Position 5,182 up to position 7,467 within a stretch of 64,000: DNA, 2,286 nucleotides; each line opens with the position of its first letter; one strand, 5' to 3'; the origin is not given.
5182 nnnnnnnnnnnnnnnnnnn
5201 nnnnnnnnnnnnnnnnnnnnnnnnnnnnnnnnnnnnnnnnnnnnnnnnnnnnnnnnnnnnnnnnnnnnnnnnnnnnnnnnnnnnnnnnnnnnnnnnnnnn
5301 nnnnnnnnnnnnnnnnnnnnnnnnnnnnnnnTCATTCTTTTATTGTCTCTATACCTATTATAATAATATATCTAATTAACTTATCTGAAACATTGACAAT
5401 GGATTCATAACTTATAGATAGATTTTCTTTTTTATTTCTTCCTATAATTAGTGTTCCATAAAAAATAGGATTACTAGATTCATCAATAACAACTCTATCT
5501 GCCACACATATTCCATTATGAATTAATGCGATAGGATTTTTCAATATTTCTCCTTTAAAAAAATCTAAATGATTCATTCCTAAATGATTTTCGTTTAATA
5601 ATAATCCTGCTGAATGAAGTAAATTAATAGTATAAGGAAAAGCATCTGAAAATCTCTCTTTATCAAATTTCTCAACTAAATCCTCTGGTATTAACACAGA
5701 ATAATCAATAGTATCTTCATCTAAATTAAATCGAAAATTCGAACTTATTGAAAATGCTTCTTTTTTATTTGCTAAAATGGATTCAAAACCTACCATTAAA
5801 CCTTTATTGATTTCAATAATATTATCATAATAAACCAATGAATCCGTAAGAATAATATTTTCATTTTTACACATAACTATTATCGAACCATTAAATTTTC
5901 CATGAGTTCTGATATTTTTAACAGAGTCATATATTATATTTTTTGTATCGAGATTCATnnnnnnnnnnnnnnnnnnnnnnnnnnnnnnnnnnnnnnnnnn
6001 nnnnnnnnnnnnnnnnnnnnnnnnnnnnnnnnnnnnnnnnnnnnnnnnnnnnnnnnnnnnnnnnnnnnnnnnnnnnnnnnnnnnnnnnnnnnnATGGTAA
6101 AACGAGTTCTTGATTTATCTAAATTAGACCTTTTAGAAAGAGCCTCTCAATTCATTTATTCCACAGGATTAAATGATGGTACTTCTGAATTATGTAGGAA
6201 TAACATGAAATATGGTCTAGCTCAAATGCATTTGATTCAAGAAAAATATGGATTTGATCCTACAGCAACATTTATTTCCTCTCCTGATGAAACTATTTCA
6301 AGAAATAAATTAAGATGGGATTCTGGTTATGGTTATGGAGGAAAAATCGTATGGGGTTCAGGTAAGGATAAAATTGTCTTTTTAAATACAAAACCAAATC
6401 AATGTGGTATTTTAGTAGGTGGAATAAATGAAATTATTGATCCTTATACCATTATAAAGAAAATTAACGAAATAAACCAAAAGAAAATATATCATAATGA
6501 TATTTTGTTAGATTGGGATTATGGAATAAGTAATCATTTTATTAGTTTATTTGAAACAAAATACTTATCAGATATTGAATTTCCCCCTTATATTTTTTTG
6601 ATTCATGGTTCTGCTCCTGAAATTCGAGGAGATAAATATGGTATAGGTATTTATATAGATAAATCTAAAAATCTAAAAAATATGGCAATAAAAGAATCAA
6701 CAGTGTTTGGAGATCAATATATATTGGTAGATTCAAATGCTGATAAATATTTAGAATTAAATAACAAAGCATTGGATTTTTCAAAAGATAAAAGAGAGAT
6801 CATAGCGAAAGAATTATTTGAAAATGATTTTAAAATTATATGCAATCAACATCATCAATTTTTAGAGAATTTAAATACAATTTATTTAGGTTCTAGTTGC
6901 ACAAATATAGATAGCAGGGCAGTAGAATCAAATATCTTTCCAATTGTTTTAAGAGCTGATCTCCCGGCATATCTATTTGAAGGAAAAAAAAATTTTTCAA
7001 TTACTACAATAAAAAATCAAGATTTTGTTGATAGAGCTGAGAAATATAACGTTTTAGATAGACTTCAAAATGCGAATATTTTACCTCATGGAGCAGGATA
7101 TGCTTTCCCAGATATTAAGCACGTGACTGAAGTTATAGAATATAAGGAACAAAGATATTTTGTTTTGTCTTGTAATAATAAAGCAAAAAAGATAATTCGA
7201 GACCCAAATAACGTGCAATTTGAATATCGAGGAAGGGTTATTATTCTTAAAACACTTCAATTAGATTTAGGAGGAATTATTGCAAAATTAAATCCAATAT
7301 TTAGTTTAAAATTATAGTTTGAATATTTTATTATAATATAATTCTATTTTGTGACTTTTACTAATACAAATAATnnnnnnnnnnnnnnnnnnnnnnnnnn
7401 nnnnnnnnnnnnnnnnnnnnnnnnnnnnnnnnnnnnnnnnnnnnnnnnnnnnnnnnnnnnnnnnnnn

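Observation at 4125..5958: Two-gene operon of a Cdc6-like AAA+ ATPase and an unknown 208-aa partner, flanked by Family A and facing a divergent RtcB-like gene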

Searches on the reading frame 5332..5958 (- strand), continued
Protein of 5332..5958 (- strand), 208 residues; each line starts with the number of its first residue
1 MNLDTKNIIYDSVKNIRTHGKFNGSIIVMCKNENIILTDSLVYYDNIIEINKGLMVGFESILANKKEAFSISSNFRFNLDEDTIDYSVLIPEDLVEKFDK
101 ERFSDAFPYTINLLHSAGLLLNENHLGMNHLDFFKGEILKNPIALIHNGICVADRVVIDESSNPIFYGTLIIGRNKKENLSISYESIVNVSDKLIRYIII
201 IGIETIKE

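Call 72: fold_search(model_id=the predicted structure, library=viral)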
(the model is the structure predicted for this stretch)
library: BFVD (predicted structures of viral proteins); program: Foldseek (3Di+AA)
matches with E <= 10: 874; with E <= 0.001: 0
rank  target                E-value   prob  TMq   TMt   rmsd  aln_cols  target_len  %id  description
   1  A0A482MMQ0            2.9e-03  1.00  0.24  0.42   8.9       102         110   13  Uncharacterized protein [Burkholderia phage BcepSauron]
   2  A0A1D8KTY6            3.8e-03  1.00  0.23  0.38   7.8        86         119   12  Uncharacterized protein [Synechococcus phage S-CAM7]
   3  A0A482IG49            1.2e-02  0.99  0.24  0.38  10.1       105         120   10  (no name in the UniProt tables at hand)
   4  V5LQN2                1.4e-02  0.18  0.16  0.04  21.3       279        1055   10  (no name in the UniProt tables at hand)
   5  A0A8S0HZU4            1.5e-02  0.97  0.22  0.09  11.5       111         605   11  (no name in the UniProt tables at hand)
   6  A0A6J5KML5            1.6e-02  0.99  0.23  0.39   8.8        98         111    9  Uncharacterized protein [uncultured Caudovirales phage]
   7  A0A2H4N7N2            1.6e-02  0.95  0.23  0.33  17.6       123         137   10  (no name in the UniProt tables at hand)
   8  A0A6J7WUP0            1.8e-02  1.00  0.25  0.37   6.6        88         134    7  Uncharacterized protein [uncultured Caudovirales phage]
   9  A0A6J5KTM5            1.8e-02  1.00  0.25  0.38   8.6       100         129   14  Uncharacterized protein [uncultured Caudovirales phage]
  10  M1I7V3                1.8e-02  0.99  0.25  0.32   7.7       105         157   10  (no name in the UniProt tables at hand)
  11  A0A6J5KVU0            2.0e-02  0.99  0.24  0.31  10.3       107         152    6  Uncharacterized protein [uncultured Caudovirales phage]
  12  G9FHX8                2.1e-02  1.00  0.24  0.49   4.2        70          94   14  (no name in the UniProt tables at hand)
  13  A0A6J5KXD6            2.7e-02  0.99  0.23  0.36   7.4        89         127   10  Sm-like domain containing protein [uncultured Caudovirales phage]
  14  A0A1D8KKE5            2.7e-02  0.99  0.25  0.37   9.5       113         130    8  Sm-like domain-containing protein [Synechococcus phage S-CAM3]
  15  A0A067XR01            2.8e-02  0.85  0.22  0.24  17.5       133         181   13  (no name in the UniProt tables at hand)
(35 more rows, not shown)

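Call 77: find_related_loci(query=A1, collection=viral_contigs, flank=5000)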
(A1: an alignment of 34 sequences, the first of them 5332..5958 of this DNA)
Query A1 (208 aa) in viral_contigs; peptide patterns used: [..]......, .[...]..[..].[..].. (x = any residue, [..] = any of these).
600 stretches matched a pattern, but none encodes a relative of the query by tblastn (E <= 1e-3).
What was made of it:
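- On Known anti-phage defence systems (PADLOC-DB 2.0): There are no viral contigs (call 77).
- Tried and rejected: The viral-contig scan found nothing (call 77).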

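Call 78: find_related_loci(query=A9, collection=metagenome_contigs, flank=7000)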
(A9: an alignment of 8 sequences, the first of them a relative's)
Query A9 (216 aa) in metagenome_contigs; peptide patterns used: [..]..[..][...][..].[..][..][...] (x = any residue, [..] = any of these).
111 stretches matched a pattern; 11 encode a relative of the query (tblastn E <= 1e-3); 11 distinct loci.
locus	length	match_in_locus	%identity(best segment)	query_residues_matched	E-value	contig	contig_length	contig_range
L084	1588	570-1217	96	1-216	1e-151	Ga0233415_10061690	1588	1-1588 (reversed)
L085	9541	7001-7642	67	1-216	2e-96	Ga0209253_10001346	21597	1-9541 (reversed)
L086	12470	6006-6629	43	15-216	2e-49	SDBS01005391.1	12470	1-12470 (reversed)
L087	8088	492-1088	37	17-216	9e-41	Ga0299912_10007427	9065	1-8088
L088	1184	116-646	38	18-194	5e-36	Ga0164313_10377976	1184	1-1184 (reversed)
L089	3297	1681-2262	35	18-213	4e-34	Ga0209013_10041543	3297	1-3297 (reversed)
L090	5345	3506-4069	35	18-194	5e-32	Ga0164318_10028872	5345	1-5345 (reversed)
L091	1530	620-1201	34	18-213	8e-32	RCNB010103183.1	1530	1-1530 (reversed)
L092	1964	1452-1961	37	18-183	6e-30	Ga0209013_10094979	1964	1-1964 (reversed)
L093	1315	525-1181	32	17-213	1e-29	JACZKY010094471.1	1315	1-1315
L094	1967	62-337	46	132-216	2e-23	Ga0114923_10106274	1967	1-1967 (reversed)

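Call 84: search_protein_families(library=phrogs, proteins=[window:5332-5958:-, L072:6635-8296:-, L077:6648-7916:+, L077:6001-6651:+], max_evalue=0.01)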
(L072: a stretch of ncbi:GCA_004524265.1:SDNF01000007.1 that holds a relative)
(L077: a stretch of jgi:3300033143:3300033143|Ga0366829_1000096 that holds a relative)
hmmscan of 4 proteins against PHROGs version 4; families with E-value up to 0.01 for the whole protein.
window:5332-5958:- (208 aa): 0 families

L072:6635-8296:- (553 aa): 1 family
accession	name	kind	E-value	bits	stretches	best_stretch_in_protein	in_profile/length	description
phrog_325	-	DNA, RNA and nucleotide metabolism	0.00033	20.1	1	193-271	436-515/986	Dda-like helicase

L077:6648-7916:+ (422 aa): 0 families

L077:6001-6651:+ (216 aa): 0 families
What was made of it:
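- No viral contigs encode it (call 77) and no PHROGs match (call 84).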

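Call 87: search_protein_families(library=ncbifam, proteins=[L077:2383-5916:+, L077:7923-10148:-, L081:5084-7375:-, L072:6635-8296:-], max_evalue=0.00001)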
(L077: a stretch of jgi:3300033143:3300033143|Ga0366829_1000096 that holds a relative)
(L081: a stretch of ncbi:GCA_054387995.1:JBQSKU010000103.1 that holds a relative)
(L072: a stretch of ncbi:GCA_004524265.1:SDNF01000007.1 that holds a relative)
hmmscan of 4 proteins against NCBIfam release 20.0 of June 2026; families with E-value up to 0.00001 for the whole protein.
L077:2383-5916:+ (1177 aa): 7 families
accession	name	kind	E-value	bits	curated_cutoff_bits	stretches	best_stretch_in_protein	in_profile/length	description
TIGR00376.1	TIGR00376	hypoth_equivalog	3.9e-66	223.8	348.9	3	851-1124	409-631/639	IGHMBP2 family helicase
NF040671.1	PLuB_AAA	exception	1.1e-57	195.3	999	2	658-1112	859-1242/1256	PLuB system helicase-like protein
NF058533.1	antiphage_ProA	equivalog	1.5e-14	52.4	1500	0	965-1100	1424-1558/1903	anti-phage protein ProA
TIGR01448.2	helicase_RecD2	equivalog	6.7e-14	51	500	1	528-671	272-372/713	SF1B family DNA helicase RecD2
TIGR00372.1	cas4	equivalog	5.2e-09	36.2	65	1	183-298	36-148/180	CRISPR-associated protein Cas4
TIGR01447.1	recD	equivalog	5.6e-08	31.8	310.15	0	564-619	137-192/597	exodeoxyribonuclease V subunit alpha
NF042953.1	Hhe_antiphage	equivalog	1.1e-06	26.3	2000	0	755-796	1281-1322/1797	DUF4011 domain-containing anti-phage protein Hhe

L077:7923-10148:- (741 aa): 12 families
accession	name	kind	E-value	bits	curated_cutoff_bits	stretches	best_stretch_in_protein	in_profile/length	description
NF005555.0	PRK07220.1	equivalog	2.4e-94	317.1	635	1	2-589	4-574/740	DNA topoisomerase I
TIGR01057.1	topA_arch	equivalog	1.6e-89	300.9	458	1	3-603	1-588/618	DNA topoisomerase I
NF004438.0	PRK05776.1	equivalog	2.9e-84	283.5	793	1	1-644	11-613/677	DNA topoisomerase I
NF011532.0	PRK14973.1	equivalog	1.9e-81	274.2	930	1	2-588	4-572/936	DNA topoisomerase I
NF005829.0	PRK07726.1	subfamily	4.9e-63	213.8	597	1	2-645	4-659/669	DNA topoisomerase 3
TIGR01051.1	topA_bact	equivalog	1.6e-54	186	456.4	1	83-644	66-629/632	type I DNA topoisomerase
TIGR01056.1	topB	subfamily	7.4e-52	176.7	515.75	1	40-644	38-660/706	DNA topoisomerase III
NF006032.0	PRK08173.1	equivalog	5.9e-31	107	1058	1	2-569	6-594/863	DNA topoisomerase III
NF006451.0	PRK08780.1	equivalog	1.5e-29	103.1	1265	1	85-571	63-564/824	DNA topoisomerase I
TIGR01054.1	rgy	equivalog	1e-24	86.3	471.7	1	83-575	706-1168/1172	reverse gyrase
NF011313.0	PRK14724.1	equivalog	2.9e-17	61.8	1088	1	96-492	101-520/988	DNA topoisomerase III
NF004966.0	PRK06319.1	equivalog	1e-16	60.2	868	1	86-243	64-211/862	DNA topoisomerase I/SWI domain fusion protein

L081:5084-7375:- (763 aa): 12 families
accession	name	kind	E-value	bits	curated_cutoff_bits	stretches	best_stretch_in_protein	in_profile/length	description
NF005555.0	PRK07220.1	equivalog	2.5e-99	333.6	635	1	5-610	3-579/740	DNA topoisomerase I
NF011532.0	PRK14973.1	equivalog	1.1e-85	288.2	930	1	5-607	3-575/936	DNA topoisomerase I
TIGR01057.1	topA_arch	equivalog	2.2e-79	267.3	458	1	7-680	1-613/618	DNA topoisomerase I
NF004438.0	PRK05776.1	equivalog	1.9e-74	251.1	793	1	4-713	10-664/677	DNA topoisomerase I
NF005829.0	PRK07726.1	subfamily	1.2e-65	222.4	597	1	4-662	2-657/669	DNA topoisomerase 3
TIGR01056.1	topB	subfamily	1.4e-51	175.8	515.75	1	83-626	77-627/706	DNA topoisomerase III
TIGR01051.1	topA_bact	equivalog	2e-50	172.5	456.4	1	45-614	23-588/632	type I DNA topoisomerase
NF006032.0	PRK08173.1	equivalog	1.3e-28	99.2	1058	1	2-575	2-584/863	DNA topoisomerase III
NF006451.0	PRK08780.1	equivalog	3.1e-25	88.7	1265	1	78-596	51-573/824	DNA topoisomerase I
TIGR01054.1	rgy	equivalog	1e-22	79.6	471.7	1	87-576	705-1153/1172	reverse gyrase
NF004966.0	PRK06319.1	equivalog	2.1e-20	72.4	868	2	359-721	347-716/862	DNA topoisomerase I/SWI domain fusion protein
NF011313.0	PRK14724.1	equivalog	2.9e-15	55.1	1088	1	1-540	1-568/988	DNA topoisomerase III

L072:6635-8296:- (553 aa): 0 families

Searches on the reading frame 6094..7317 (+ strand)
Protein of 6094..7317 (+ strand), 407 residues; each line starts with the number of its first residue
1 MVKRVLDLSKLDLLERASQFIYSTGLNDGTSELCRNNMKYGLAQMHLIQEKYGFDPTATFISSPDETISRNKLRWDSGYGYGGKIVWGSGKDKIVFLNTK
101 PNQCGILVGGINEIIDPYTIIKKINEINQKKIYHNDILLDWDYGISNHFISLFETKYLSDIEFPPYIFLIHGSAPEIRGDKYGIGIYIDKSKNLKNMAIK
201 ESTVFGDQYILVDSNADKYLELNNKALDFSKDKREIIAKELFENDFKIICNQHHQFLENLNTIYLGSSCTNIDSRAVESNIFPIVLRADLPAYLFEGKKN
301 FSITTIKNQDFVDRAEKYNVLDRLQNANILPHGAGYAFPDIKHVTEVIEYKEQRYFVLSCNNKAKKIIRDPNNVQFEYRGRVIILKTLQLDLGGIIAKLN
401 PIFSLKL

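Call 3: search_protein_families(library=pfam, proteins=[window:6094-7317:+], max_evalue=1)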
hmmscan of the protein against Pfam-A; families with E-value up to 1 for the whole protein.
window:6094-7317:+ (407 aa): 3 families
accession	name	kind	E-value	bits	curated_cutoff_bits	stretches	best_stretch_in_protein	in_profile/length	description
PF13287.12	Fn3_assoc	-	0.053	14.1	23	1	170-201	16-47/59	Fn3 associated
PF20634.2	IFNGR1_transm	-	0.085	13.6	27.5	1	115-132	3-19/57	Interferon gamma receptor 1, transmembrane region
PF00445.23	Ribonuclease_T2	-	0.1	13.2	26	1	313-364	117-166/188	Ribonuclease T2 family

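Call 4: search_protein_families(library=ncbifam, proteins=[window:6094-7317:+], max_evalue=1)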
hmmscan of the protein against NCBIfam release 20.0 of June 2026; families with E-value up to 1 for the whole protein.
window:6094-7317:+ (407 aa): 2 families
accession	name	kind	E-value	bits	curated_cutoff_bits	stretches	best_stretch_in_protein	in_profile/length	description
TIGR03073.1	release_rtcB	hypoth_equivalog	0.016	14.3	271.8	1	203-244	173-215/356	RNA ligase RtcB family protein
NF007153.0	PRK09588.1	equivalog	0.045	12.7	407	1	211-259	192-244/379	RNA ligase RtcB family protein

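Call 5: search_protein_families(library=padloc, proteins=[window:6094-7317:+], max_evalue=1)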
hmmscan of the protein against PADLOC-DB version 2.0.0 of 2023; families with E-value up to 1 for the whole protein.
window:6094-7317:+ (407 aa): 0 families

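Call 37: search_solved_structures(query=A3, max_evalue=1, show_alignments=2)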
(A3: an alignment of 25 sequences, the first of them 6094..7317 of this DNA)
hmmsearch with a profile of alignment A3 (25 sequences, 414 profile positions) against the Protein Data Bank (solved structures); distinct sequences matched with E-value up to 1: 1.
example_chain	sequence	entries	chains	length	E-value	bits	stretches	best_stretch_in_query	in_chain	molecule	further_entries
3gwp_A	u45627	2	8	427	0.11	14.3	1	18-87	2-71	carbon-sulfur lyase involved in aluminum resistance | Aluminum resistance protein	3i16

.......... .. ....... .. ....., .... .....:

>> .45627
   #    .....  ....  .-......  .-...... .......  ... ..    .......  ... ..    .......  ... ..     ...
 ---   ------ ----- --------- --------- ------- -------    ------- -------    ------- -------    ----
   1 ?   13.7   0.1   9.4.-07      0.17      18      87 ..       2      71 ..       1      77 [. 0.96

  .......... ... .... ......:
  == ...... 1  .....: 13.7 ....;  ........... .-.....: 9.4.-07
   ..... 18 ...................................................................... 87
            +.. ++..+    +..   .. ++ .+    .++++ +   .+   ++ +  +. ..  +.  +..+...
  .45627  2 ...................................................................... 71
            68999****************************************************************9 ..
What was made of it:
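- On RtcB RNA ligase (for the 407-aa neighbour): There is no PDB sequence hit (call 37).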

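Call 41: search_protein_families(library=ncbifam, alignment_id=A3, max_evalue=1)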
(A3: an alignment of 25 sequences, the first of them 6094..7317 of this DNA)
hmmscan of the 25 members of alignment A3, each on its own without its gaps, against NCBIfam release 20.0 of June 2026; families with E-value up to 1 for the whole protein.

A. member 1, window:6094-7317:+ (407 aa): 2 families
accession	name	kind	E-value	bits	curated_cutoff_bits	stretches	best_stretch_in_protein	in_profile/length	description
TIGR03073.1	release_rtcB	hypoth_equivalog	0.016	14.3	271.8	1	203-244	173-215/356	RNA ligase RtcB family protein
NF007153.0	PRK09588.1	equivalog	0.045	12.7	407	1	211-259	192-244/379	RNA ligase RtcB family protein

B. families by the number of members that match (of 25 scanned): 10 families
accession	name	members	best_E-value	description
NF007153.0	PRK09588.1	21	0.00013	RNA ligase RtcB family protein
TIGR03073.1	release_rtcB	17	0.0028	RNA ligase RtcB family protein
NF005636.0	PRK07395.1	2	0.018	L-aspartate oxidase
NF045513.1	HepA_fam_ABC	2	0.093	heterocyst formation ABC transporter subunit HepA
NF009328.0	PRK12685.1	2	0.12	flagellar basal body rod protein FlgB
TIGR03609.1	S_layer_CsaB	1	0.026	polysaccharide pyruvyl transferase CsaB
NF000077.1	Erm42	1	0.032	23S rRNA (adenine(2058)-N(6))-methyltransferase Erm(42)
NF004431.0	PRK05771.2-5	1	0.041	V-type ATP synthase subunit I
NF008204.0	PRK10964.1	1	0.064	lipopolysaccharide heptosyltransferase RfaC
NF051446.1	HblC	1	0.086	hemolysin BL lytic component L2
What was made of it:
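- On RtcB RNA ligase (for the 407-aa neighbour): 21 of 25 members hit RtcB models, but at E >= 1.3e-4 and far below cut-off (call 41).
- Checked: 21 of 25 family members hit RtcB models, with a best E of 1.3e-4 against curated cut-offs of 272-407 bits (call 41).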

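Call 84: search_protein_families(library=phrogs, proteins=[window:6094-7317:+], max_evalue=0.01)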
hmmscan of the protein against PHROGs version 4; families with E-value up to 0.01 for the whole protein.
window:6094-7317:+ (407 aa): 0 families
